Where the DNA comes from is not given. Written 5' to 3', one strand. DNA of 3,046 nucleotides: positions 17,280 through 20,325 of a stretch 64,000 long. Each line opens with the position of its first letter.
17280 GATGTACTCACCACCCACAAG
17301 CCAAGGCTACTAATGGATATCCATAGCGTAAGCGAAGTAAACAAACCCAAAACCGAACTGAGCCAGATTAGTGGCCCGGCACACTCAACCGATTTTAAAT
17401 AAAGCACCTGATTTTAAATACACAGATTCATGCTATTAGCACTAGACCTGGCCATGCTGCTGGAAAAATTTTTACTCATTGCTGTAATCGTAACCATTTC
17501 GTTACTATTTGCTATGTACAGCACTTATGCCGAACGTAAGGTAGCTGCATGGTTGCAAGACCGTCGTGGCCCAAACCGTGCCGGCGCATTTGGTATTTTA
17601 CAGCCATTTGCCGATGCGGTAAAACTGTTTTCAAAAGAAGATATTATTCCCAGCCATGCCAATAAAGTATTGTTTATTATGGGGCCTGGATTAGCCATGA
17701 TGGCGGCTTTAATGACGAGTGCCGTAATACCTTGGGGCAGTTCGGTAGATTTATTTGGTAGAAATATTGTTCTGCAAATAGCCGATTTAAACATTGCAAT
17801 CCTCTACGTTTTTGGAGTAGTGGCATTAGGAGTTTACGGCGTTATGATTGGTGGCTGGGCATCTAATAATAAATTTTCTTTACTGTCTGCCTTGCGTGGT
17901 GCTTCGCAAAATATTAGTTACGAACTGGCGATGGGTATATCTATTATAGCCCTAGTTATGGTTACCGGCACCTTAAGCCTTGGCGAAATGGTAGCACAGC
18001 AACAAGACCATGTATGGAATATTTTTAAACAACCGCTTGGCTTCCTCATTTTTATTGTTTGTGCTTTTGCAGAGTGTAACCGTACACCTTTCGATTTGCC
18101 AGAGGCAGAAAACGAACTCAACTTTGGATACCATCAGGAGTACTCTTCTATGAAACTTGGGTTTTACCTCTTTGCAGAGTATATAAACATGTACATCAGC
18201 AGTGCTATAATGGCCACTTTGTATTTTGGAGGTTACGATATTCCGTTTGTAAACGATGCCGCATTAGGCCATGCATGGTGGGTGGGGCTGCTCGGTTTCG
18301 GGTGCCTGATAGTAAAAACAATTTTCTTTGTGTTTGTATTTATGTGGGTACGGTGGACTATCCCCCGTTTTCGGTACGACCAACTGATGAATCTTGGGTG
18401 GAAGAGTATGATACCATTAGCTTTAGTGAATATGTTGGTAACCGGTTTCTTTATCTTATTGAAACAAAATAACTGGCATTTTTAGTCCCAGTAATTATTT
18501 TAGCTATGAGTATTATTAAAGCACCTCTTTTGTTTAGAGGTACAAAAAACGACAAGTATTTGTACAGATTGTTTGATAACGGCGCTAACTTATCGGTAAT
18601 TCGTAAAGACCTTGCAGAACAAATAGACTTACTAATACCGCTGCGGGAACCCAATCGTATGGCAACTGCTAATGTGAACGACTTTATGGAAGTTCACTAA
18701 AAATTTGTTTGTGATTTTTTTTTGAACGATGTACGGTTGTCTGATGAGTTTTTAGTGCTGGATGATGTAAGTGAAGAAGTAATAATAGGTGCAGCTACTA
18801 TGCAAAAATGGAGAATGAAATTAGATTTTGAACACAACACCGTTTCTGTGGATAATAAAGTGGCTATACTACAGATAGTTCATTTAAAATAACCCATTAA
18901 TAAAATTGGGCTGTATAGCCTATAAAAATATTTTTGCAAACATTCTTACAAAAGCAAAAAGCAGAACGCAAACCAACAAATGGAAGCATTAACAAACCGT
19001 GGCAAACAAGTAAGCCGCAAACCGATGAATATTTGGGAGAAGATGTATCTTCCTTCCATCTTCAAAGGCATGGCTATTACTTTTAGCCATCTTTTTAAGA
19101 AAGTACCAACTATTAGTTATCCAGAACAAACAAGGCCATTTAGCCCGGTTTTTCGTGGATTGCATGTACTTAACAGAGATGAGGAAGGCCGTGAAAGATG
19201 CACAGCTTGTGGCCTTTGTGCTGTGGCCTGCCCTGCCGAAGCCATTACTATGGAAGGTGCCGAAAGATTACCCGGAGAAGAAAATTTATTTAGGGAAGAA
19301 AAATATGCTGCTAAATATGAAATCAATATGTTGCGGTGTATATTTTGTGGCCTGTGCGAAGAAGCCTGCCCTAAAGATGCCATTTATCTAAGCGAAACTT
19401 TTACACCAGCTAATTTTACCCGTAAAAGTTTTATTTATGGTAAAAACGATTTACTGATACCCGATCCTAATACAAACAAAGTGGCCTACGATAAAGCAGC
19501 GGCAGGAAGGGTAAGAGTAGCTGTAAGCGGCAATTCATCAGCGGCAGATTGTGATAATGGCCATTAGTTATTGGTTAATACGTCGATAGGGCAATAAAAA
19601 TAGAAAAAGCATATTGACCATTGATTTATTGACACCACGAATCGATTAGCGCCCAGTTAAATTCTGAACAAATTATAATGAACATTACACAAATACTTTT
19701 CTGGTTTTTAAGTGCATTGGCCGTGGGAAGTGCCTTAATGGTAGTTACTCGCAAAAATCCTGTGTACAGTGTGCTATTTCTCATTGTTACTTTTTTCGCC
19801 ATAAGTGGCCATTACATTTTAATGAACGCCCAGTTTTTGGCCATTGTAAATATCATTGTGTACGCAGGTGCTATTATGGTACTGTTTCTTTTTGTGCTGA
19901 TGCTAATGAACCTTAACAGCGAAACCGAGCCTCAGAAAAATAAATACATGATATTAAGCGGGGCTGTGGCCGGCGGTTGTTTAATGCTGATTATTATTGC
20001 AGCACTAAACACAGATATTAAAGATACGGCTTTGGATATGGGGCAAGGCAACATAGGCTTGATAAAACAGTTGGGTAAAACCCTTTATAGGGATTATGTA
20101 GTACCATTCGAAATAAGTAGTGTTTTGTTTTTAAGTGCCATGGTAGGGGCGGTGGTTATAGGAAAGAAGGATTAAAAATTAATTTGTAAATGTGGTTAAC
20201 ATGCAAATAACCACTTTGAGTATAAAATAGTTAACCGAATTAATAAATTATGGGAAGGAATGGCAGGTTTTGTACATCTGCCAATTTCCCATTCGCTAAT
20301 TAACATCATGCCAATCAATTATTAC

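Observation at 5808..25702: Complex I operon acts as a landing strip: 6 of 13 nuo junctions carry co-oriented accessory cassettes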

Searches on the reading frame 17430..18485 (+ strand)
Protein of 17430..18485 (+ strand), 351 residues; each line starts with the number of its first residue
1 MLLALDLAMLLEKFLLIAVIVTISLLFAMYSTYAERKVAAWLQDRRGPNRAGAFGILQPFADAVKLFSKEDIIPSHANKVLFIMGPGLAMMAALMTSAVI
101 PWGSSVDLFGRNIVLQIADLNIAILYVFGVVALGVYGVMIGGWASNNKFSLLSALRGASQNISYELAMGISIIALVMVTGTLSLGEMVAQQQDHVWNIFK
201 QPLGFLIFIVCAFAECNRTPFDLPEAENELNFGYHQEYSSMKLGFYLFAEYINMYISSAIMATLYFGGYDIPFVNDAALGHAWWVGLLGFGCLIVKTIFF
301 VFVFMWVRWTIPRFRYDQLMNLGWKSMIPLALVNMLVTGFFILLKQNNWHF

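Call 4: search_protein_families(library=pfam, proteins=[window:17430-18485:+], max_evalue=0.001)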
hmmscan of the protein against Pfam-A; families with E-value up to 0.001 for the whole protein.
window:17430-18485:+ (351 aa): 1 family
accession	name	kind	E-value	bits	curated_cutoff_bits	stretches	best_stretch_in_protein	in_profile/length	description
PF00146.26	NADHdh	-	5.6e-118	394.1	27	1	18-338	4-297/298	NADH dehydrogenase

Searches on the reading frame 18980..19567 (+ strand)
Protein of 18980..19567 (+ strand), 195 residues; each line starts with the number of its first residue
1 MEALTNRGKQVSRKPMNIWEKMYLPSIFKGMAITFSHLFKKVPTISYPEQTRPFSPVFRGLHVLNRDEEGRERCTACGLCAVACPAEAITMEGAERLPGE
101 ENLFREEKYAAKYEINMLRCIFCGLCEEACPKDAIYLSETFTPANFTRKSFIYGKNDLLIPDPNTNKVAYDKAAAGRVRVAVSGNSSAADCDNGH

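Call 4: search_protein_families(library=pfam, proteins=[window:18980-19567:+], max_evalue=0.001)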
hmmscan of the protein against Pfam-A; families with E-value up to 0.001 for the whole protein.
window:18980-19567:+ (195 aa): 13 families
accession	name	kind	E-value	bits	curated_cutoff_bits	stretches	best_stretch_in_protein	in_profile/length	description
PF00037.32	Fer4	-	3.2e-15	55.7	21.1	2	113-136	1-24/24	4Fe-4S binding domain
PF12838.12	Fer4_7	-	1.9e-12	47.9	27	1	73-134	1-52/52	4Fe-4S dicluster domain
PF13484.11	Fer4_16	-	1.9e-09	38.6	30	1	73-132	1-65/66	4Fe-4S double cluster binding domain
PF13187.11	Fer4_9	-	2e-09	37.7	27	1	73-135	1-52/52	4Fe-4S dicluster domain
PF13237.11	Fer4_10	-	1.1e-08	35.3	25.5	1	71-131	6-53/53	4Fe-4S dicluster domain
PF14697.11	Fer4_21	-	4.2e-08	33.6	35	1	71-91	38-59/59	4Fe-4S dicluster domain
PF12837.12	Fer4_6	-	1e-07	32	25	1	71-89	6-24/24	4Fe-4S binding domain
PF12797.12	Fer4_2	-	1.8e-07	31.1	24.5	1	71-86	7-22/22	4Fe-4S binding domain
PF13183.11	Fer4_8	-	2.2e-07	31.8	27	1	72-133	3-67/68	4Fe-4S dicluster domain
PF25160.1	LdpA_Fe-S-bd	-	2.9e-06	27.4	27.6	0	69-92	23-46/49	LdpA Fe-S cluster-binding domain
PF13534.11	Fer4_17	-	3.2e-06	28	22.2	1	73-133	1-59/61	4Fe-4S dicluster domain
PF12800.12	Fer4_4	-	7.4e-06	26.3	24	0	72-86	2-16/17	4Fe-4S binding domain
PF12798.12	Fer4_3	-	1.4e-05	26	27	1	120-134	1-15/15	4Fe-4S binding domain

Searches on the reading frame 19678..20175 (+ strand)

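Call 4: search_protein_families(library=pfam, proteins=[window:19678-20175:+], max_evalue=0.001)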
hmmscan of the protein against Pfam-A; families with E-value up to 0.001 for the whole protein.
window:19678-20175:+ (165 aa): 2 families
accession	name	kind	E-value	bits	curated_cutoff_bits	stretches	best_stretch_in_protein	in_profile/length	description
PF00499.25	Oxidored_q3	-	3.4e-44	150.6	33.2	1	18-161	1-146/146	NADH-ubiquinone/plastoquinone oxidoreductase chain 6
PF13244.11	MbhD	-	0.00097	19.7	27.2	1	13-75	1-63/67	MBH, subunit D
